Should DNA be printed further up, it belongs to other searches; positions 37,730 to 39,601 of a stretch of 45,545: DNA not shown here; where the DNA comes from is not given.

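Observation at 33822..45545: Tandem array of four signal-peptide-less BspA-type LRR proteins sharing an unassigned ~510-aa C-terminal module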

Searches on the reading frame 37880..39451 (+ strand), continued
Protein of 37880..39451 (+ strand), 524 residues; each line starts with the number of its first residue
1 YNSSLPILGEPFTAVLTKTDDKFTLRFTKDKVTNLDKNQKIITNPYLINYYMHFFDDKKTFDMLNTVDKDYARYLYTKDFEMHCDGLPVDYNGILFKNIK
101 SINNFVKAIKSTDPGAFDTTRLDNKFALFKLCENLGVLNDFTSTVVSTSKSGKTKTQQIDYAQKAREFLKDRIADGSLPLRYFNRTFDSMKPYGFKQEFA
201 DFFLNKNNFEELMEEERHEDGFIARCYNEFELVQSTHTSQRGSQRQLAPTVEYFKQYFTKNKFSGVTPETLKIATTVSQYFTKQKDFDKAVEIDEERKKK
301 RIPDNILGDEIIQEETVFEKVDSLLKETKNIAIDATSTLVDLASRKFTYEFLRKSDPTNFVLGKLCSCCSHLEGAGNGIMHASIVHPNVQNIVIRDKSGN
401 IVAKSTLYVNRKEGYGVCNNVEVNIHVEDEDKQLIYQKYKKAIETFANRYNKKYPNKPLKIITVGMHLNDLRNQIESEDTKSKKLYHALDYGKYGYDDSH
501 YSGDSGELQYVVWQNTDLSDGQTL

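Call 46: search_protein_representatives(alignment_id=A4)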
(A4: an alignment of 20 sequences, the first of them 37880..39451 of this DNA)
Query: 20 sequences, 439 profile positions. Proteins with E-value up to 0.001 (for the whole library): 1070; up to 1e-10: 701; up to 1e-30: 449. The best 150 are listed.
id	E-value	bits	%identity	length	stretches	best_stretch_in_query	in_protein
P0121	1.1e-188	644.3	-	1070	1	3-435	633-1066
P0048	2.6e-186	636.4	-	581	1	3-435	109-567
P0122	4.3e-185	632.4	-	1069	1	4-434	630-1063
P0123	9.6e-185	631.3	-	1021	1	4-433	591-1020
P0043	3.1e-183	626.3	-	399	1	52-437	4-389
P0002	1.5e-182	624.0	-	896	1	4-436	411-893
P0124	1.9e-181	620.5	-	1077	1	2-437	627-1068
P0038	4.4e-181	619.2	-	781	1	4-433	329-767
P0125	2.0e-180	617.0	-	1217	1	4-437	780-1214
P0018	2.2e-180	616.9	-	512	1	5-437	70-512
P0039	3.5e-180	616.3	-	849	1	3-435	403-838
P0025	4.1e-180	616.0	-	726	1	5-437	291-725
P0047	1.2e-176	604.6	-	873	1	3-435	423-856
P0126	4.6e-176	602.7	-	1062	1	4-437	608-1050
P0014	9.1e-176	601.7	-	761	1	3-436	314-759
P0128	1.0e-174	598.2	-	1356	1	4-435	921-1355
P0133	7.3e-171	585.5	-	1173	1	4-437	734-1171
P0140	2.3e-164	564.1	-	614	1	3-436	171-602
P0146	5.6e-158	543.1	-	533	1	4-436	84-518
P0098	1.4e-148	512.1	-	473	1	2-437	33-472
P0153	1.3e-143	495.7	-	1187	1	6-434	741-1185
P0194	4.4e-117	408.3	-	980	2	215-434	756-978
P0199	5.2e-115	401.5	-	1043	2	199-432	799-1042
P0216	4.5e-104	365.5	-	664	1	18-433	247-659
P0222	1.9e-100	353.5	-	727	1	19-436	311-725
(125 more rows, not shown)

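Call 47: search_protein_families(library=pfam, alignment_id=A4, max_evalue=10)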
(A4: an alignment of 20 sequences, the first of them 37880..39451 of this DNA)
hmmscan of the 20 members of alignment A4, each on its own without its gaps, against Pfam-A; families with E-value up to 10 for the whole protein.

A. member 1, window:37880-39451:+ (524 aa): 0 families

B. families by the number of members that match (of 20 scanned): 23 families
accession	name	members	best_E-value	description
PF22016.2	DUF6933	5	0.00035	Domain of unknown function (DUF6933)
PF05276.19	SH3BP5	2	0.0049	SH3 domain-binding protein 5 (SH3BP5)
PF18077.6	DUF5595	2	0.024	Domain of unknown function (DUF5595)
PF13009.11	Integrase_2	2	0.025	Putative integrase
PF25034.1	Spectrin_SYNE1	1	0.0018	Nesprin-1, spectrin repeats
PF13118.11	DUF3972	1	0.0077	Protein of unknown function (DUF3972)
PF08616.15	SPA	1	0.011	Stabilization of polarity axis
PF00913.24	Trypan_glycop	1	0.032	Trypanosome variant surface glycoprotein (A-type)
PF17075.10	RRT14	1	0.034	Regular of rDNA transcription protein 14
PF02829.19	3H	1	0.042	3H domain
PF25186.1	Tad4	1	0.049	Type I Thoeris inhibitor Tad4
PF22526.2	DUF7000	1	0.099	Domain of unknown function (DUF7000)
PF22742.2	PspAB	1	0.1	PspA associated protein B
PF04676.19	CwfJ_C_2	1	0.12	Protein similar to CwfJ C-terminus 2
PF13246.12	Cation_ATPase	1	0.13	Cation transport ATPase (P-type)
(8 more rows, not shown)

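Call 48: search_protein_families(library=pfam, proteins=[P0020, P0021, P0024, P0026, P0027, P0035, P0040, P0043, P0052, P0098], max_evalue=1)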
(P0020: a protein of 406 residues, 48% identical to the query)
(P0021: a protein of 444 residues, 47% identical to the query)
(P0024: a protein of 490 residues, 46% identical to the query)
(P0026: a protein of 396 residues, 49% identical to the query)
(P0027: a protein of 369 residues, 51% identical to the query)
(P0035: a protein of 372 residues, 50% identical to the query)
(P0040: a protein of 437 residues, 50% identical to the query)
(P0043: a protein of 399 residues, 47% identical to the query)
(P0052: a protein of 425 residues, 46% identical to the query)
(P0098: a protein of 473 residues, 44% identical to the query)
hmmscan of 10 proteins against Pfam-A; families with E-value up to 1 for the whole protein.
P0020 (406 aa): 0 families

P0021 (444 aa): 0 families

P0024 (490 aa): 4 families
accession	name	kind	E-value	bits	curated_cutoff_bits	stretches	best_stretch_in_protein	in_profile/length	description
PF13118.11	DUF3972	-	0.0077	17.1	26.2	1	253-319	1-66/125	Protein of unknown function (DUF3972)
PF25186.1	Tad4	-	0.049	14.4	25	0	21-62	55-95/113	Type I Thoeris inhibitor Tad4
PF08916.16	Phe_ZIP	-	0.17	12.9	25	0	127-168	14-56/57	Phenylalanine zipper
PF24059.1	DUF7360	-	0.2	12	27.6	1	477-487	17-27/39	Domain of unknown function (DUF7360)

P0026 (396 aa): 1 family
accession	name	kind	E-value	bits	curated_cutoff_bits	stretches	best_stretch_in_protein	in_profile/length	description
PF09210.16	BE_C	-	0.17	12.7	25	0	144-183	59-98/101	1,4-alpha-glucan branching enzyme, C-terminal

P0027 (369 aa): 2 families
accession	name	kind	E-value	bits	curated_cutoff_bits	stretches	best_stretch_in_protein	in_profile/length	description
PF25034.1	Spectrin_SYNE1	-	0.0018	18.4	35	1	64-186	43-161/188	Nesprin-1, spectrin repeats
PF13009.11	Integrase_2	-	0.025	14.1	25.4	1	37-147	23-130/327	Putative integrase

P0035 (372 aa): 2 families
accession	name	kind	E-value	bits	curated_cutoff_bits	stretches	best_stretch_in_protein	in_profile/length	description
PF22016.2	DUF6933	-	0.00056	20.2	27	1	31-107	49-123/157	Domain of unknown function (DUF6933)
PF05276.19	SH3BP5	-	0.0049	17.1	25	1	34-113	103-182/231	SH3 domain-binding protein 5 (SH3BP5)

P0040 (437 aa): 2 families
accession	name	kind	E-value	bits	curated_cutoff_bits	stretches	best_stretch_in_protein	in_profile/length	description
PF22016.2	DUF6933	-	0.00035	20.9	27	1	96-172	49-123/157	Domain of unknown function (DUF6933)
PF05276.19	SH3BP5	-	0.0071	16.6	25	1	99-176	103-180/231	SH3 domain-binding protein 5 (SH3BP5)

P0043 (399 aa): 1 family
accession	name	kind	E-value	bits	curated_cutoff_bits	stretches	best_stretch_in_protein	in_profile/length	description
PF22016.2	DUF6933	-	0.00098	19.4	27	1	68-127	64-123/157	Domain of unknown function (DUF6933)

P0052 (425 aa): 5 families
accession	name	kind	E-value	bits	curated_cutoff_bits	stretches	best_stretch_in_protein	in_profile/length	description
PF22016.2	DUF6933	-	0.0096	16.2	27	1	91-151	63-123/157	Domain of unknown function (DUF6933)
PF18077.6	DUF5595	-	0.024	15.1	29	1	314-340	8-34/73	Domain of unknown function (DUF5595)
PF22526.2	DUF7000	-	0.099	12.7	27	0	194-232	117-154/156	Domain of unknown function (DUF7000)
PF04676.19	CwfJ_C_2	-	0.12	13.6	28.8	1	40-96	38-93/96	Protein similar to CwfJ C-terminus 2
PF18846.6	baeRF_family5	-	0.16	12.5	27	0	323-377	60-114/132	Bacterial archaeo-eukaryotic release factor family 5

P0098 (473 aa): 1 family
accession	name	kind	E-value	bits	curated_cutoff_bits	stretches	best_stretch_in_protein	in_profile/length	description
PF17075.10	RRT14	-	0.034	14.7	27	1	248-300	114-167/196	Regular of rDNA transcription protein 14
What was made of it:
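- On DUF6933 (PF22016): 5 of 20 members hit the same profile region at 16-21 bits, over the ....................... segment (calls 47, 48).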

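Call 57: search_protein_families(library=pfam, proteins=[P0121, P0125, P0128, P0133, P0153, P0194, P0199, P0146, P0140], max_evalue=0.001)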
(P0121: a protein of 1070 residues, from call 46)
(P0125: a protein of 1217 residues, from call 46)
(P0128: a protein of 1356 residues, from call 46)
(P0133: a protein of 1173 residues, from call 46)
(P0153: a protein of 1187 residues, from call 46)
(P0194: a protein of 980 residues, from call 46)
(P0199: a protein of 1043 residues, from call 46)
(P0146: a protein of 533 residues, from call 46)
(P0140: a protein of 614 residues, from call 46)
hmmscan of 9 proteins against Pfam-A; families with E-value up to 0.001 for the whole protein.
P0121 (1070 aa): 3 families
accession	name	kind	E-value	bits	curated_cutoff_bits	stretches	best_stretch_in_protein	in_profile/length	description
PF13306.12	LRR_5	-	4.5e-166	544.2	27.7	6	237-352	4-116/127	BspA type Leucine rich repeat region (6 copies)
PF13855.12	LRR_8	-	2.2e-33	114.3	27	1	254-299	11-57/61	Leucine rich repeat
PF23952.1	LRR_EndoS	-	1.7e-13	51.2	27.9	0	128-206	34-113/116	Endo-beta-N-acetylglucosaminidase EndoS LRR domain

P0125 (1217 aa): 4 families
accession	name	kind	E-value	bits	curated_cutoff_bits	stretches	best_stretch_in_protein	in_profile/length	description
PF13306.12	LRR_5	-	8.7e-182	595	27.7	6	613-731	1-116/127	BspA type Leucine rich repeat region (6 copies)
PF13855.12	LRR_8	-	1.1e-17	64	27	0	269-311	13-56/61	Leucine rich repeat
PF05725.18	FNIP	-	0.00027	21.4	21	0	380-409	10-39/44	FNIP Repeat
PF23952.1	LRR_EndoS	-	0.00044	20.9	27.9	0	268-312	46-90/116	Endo-beta-N-acetylglucosaminidase EndoS LRR domain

P0128 (1356 aa): 3 families
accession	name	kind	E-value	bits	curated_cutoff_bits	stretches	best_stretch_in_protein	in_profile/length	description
PF13306.12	LRR_5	-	1.7e-185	606.9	27.7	6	546-674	1-126/127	BspA type Leucine rich repeat region (6 copies)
PF13855.12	LRR_8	-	1.5e-35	121.1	27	0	337-377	12-53/61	Leucine rich repeat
PF23952.1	LRR_EndoS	-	1.2e-08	35.6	27.9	0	669-751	36-116/116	Endo-beta-N-acetylglucosaminidase EndoS LRR domain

P0133 (1173 aa): 4 families
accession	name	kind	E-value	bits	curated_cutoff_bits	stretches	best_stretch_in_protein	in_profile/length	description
PF13306.12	LRR_5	-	1.9e-189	619.8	27.7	6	272-396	4-126/127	BspA type Leucine rich repeat region (6 copies)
PF13855.12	LRR_8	-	5.7e-47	157.7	27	1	427-471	12-57/61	Leucine rich repeat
PF23952.1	LRR_EndoS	-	4.6e-09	36.9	27.9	0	463-518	36-91/116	Endo-beta-N-acetylglucosaminidase EndoS LRR domain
PF24164.1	TMP_N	-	9.2e-05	23.3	27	0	180-218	39-77/82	Tape measure protein N-terminal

P0153 (1187 aa): 3 families
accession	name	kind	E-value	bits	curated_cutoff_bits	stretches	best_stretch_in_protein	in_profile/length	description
PF13306.12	LRR_5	-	7.4e-271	882.9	27.7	9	183-304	3-123/127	BspA type Leucine rich repeat region (6 copies)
PF13855.12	LRR_8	-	8.7e-34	115.5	27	1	407-447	13-54/61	Leucine rich repeat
PF23952.1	LRR_EndoS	-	4.9e-06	27.2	27.9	0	510-565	39-91/116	Endo-beta-N-acetylglucosaminidase EndoS LRR domain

P0194 (980 aa): 2 families
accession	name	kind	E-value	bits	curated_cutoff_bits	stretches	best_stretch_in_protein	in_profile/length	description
PF13306.12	LRR_5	-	1.1e-82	274.7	27.7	4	279-393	3-112/127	BspA type Leucine rich repeat region (6 copies)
PF13855.12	LRR_8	-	1.1e-18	67.2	27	1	243-294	3-55/61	Leucine rich repeat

P0199 (1043 aa): 2 families
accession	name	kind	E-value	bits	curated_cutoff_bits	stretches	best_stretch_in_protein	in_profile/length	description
PF13306.12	LRR_5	-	3.3e-208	680.4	27.7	8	32-159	2-127/127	BspA type Leucine rich repeat region (6 copies)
PF13855.12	LRR_8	-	6.4e-26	90.3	27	0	257-296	13-53/61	Leucine rich repeat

P0146 (533 aa): 0 families

P0140 (614 aa): 2 families
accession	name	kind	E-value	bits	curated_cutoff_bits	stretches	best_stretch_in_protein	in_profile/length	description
PF13306.12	LRR_5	-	2.9e-22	79.3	27.7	1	19-123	14-117/127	BspA type Leucine rich repeat region (6 copies)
PF13855.12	LRR_8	-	3.2e-05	24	27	1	71-107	11-48/61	Leucine rich repeat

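Call 58: get_annotated_region(hit=H1, flank=3000)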
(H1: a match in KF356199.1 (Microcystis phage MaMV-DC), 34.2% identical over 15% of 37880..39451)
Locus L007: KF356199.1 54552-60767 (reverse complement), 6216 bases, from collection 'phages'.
description: Microcystis phage MaMV-DC, complete genome.
organism: Microcystis phage MaMV-DC (NCBI taxid 1357715)
taxonomy: Viruses; Duplodnaviria; Heunggongvirae; Uroviricota; Caudoviricetes; Fukuivirus; Fukuivirus MVDC
host: Microcystis aeruginosa; source: -; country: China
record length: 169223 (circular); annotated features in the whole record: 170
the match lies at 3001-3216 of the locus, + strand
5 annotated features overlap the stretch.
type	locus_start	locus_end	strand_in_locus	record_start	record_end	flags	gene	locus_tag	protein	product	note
CDS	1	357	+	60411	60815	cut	-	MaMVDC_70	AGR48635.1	hypothetical protein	ORF70L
CDS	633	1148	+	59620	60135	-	-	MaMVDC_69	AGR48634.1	hypothetical protein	ORF69L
CDS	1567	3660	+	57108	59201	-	-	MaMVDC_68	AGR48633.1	hypothetical protein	ORF68L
CDS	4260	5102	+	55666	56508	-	-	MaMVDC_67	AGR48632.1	hypothetical protein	ORF67L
CDS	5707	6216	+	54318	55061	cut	-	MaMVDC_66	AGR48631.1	hypothetical protein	ORF66L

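Call 59: search_protein_families(library=pfam, proteins=[L007:1567-3657:+], max_evalue=0.1)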
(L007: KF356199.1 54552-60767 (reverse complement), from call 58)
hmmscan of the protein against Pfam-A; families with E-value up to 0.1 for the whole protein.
L007:1567-3657:+ (697 aa): 0 families

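Call 66: search_protein_families(library=padloc, proteins=[L001:18495-18764:+, P0059], max_evalue=0.1)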
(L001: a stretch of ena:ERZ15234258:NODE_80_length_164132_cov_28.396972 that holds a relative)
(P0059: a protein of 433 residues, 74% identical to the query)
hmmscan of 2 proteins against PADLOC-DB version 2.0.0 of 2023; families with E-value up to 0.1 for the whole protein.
L001:18495-18764:+ (90 aa): 1 family
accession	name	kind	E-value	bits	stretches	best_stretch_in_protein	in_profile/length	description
PDLC01104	Cas9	-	0.062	11.3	1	2-80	63-113/174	Cas9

P0059 (433 aa): 12 families
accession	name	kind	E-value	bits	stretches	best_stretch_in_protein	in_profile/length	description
PDLC00601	ZorA1|ZorA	-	1.2e-22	78.3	1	12-238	31-243/699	MotA/ExbB/TolQ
PDLC00603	ZorA1|ZorA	-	1.2e-19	68.4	1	13-245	24-242/727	MotA/ExbB/TolQ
PDLC00598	ZorA1|ZorA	-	3.5e-15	53.5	1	12-244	20-240/663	MotA/ExbB/TolQ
PDLC00599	ZorA1|ZorA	-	5.1e-11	40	1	93-243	87-238/631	MotA/ExbB/TolQ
PDLC00606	ZorA1|ZorA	-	7e-07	26.1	1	12-246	24-247/636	MotA/ExbB/TolQ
PDLC00637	ZorA2|ZorA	-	2.6e-06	24.5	1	126-200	35-106/420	MotA/ExbB/TolQ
PDLC00638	ZorA2|ZorA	-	5.1e-06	23.5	1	116-231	30-144/545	MotA/ExbB/TolQ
PDLC00605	ZorA1|ZorA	-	2.1e-05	21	1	36-197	86-234/700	MotA/ExbB/TolQ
PDLC00602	ZorA1|ZorA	-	0.00013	18.9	1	97-240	95-235/648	MotA/ExbB/TolQ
PDLC00636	ZorA2|ZorA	-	0.00023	18.2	1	126-199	36-106/461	MotA/ExbB/TolQ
PDLC00597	ZorA1|ZorA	-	0.00063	16.6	1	132-220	108-195/683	MotA/ExbB/TolQ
PDLC00607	ZorA1|ZorA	-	0.0015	15.8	1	167-237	22-91/551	MotA/ExbB/TolQ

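Call 68: find_encoding_contigs(protein=P0059, flank=10000, max_places=3)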
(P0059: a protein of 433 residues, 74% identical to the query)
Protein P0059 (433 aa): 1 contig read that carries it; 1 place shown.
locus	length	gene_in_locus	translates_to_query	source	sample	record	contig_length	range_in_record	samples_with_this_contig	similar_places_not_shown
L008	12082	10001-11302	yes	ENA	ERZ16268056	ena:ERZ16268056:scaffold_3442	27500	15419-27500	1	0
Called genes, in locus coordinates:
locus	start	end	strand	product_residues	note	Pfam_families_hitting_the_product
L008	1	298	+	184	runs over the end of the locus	PF04017:DUF366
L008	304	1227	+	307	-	PF05036:SPOR (faint)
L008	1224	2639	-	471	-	PF01134:GIDA, PF01266:DAO (weak)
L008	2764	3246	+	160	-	PF13453:Zn_ribbon_TFIIB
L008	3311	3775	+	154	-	-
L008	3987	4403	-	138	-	-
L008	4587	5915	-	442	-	PF00091:Tubulin, PF12327:FtsZ_C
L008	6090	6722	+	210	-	PF00730:HhH-GPD, PF00633:HHH (weak)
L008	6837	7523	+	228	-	PF00072:Response_reg, PF00196:GerE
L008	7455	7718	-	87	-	-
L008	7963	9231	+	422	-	PF00438:S-AdoMet_synt_N, PF02772:S-AdoMet_synt_M, PF02773:S-AdoMet_synt_C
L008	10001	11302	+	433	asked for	PF28082:ZorA-like_t1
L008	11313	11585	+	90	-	-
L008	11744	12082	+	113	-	?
